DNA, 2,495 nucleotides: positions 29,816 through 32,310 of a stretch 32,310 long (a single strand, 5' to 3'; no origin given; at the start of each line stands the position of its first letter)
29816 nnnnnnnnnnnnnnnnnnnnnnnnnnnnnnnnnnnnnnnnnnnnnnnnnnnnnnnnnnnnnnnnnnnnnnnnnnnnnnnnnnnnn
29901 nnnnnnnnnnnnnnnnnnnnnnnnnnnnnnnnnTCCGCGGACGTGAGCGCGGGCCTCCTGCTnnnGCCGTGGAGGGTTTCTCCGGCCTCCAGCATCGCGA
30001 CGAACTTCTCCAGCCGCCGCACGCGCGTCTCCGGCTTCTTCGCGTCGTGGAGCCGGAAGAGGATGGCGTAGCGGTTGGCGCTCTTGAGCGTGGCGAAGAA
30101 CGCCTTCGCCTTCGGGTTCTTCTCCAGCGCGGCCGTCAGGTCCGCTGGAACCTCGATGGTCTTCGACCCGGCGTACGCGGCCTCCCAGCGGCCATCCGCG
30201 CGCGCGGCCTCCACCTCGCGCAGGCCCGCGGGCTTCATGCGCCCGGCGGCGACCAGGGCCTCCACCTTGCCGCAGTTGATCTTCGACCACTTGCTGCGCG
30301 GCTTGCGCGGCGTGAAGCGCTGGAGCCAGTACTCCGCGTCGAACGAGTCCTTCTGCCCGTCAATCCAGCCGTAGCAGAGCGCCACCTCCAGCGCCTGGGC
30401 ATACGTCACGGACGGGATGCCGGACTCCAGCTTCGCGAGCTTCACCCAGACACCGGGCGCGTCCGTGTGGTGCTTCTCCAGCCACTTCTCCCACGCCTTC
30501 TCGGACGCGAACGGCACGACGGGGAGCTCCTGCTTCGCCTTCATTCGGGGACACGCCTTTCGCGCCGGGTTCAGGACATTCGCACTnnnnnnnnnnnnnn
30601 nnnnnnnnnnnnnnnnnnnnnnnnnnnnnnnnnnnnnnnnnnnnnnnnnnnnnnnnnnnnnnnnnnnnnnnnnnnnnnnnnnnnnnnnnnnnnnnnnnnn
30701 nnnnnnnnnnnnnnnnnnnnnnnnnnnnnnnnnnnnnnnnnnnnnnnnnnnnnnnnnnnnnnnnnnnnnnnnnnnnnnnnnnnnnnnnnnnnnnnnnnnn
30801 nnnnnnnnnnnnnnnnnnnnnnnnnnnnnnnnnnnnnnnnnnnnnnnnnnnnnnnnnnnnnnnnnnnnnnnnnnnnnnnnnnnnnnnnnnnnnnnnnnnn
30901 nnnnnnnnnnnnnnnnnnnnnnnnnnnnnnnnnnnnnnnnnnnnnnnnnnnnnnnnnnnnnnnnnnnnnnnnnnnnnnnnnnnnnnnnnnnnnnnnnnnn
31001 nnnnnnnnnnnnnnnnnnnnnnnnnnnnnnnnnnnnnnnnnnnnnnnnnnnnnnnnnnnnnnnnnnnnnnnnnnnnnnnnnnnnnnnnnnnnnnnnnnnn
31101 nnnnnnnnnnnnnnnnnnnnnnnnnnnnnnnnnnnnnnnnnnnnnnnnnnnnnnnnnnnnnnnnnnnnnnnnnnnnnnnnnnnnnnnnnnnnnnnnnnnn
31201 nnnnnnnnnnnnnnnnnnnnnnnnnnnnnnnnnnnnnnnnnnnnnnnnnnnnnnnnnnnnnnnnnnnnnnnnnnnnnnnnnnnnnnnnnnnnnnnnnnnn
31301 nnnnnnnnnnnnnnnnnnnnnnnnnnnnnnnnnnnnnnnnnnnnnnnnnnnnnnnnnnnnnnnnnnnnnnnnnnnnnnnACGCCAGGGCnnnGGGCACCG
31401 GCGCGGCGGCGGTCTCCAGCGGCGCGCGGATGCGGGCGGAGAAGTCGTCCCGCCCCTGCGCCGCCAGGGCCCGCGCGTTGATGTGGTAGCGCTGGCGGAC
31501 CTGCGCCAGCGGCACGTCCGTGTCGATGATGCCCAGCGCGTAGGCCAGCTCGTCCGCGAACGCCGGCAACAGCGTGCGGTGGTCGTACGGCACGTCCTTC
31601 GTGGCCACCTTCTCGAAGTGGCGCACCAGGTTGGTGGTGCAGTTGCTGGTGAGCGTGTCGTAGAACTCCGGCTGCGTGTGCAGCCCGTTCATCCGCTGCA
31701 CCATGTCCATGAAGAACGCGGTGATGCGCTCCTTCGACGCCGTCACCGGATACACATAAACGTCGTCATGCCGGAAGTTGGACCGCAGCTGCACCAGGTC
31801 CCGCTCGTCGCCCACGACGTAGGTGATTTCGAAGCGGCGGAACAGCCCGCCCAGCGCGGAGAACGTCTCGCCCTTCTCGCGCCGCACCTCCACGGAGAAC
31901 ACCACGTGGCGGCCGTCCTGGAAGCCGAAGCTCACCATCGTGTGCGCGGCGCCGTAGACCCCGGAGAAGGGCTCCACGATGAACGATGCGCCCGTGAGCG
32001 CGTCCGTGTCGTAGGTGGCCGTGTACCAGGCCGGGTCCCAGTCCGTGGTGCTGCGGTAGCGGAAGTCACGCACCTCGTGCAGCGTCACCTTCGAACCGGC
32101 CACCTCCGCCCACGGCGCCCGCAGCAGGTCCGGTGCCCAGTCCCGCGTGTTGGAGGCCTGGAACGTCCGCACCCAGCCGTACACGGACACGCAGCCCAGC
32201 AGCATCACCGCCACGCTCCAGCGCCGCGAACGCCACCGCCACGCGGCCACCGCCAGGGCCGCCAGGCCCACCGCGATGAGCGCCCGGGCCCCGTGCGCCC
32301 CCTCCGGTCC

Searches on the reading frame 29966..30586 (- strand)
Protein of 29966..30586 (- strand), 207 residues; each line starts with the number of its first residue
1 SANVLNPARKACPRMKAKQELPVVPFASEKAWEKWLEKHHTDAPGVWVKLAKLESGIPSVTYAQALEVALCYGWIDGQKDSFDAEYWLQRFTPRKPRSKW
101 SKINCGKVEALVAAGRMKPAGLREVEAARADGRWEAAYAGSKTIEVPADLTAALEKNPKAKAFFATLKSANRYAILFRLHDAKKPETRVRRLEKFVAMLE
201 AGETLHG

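Call 90: search_protein_families(library=pfam, proteins=[window:29966-30586:-], max_evalue=0.001)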
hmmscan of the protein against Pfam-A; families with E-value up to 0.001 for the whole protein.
window:29966-30586:- (207 aa): 1 family
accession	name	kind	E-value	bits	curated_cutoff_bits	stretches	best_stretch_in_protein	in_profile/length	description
PF13376.11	OmdA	-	9.6e-24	83.6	25.6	1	143-202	1-60/60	Bacteriocin-protection, YdeI or OmpD-Associated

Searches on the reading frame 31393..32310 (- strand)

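Call 90: search_protein_families(library=pfam, proteins=[window:31393-32310:-], max_evalue=0.001)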
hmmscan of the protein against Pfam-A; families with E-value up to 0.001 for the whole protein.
window:31393-32310:- (306 aa): 1 family
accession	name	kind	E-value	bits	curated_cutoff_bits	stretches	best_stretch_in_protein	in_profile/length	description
PF13387.12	Lnb_N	-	1.6e-43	148.7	22.2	1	93-248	3-173/175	Lnb N-terminal periplasmic domain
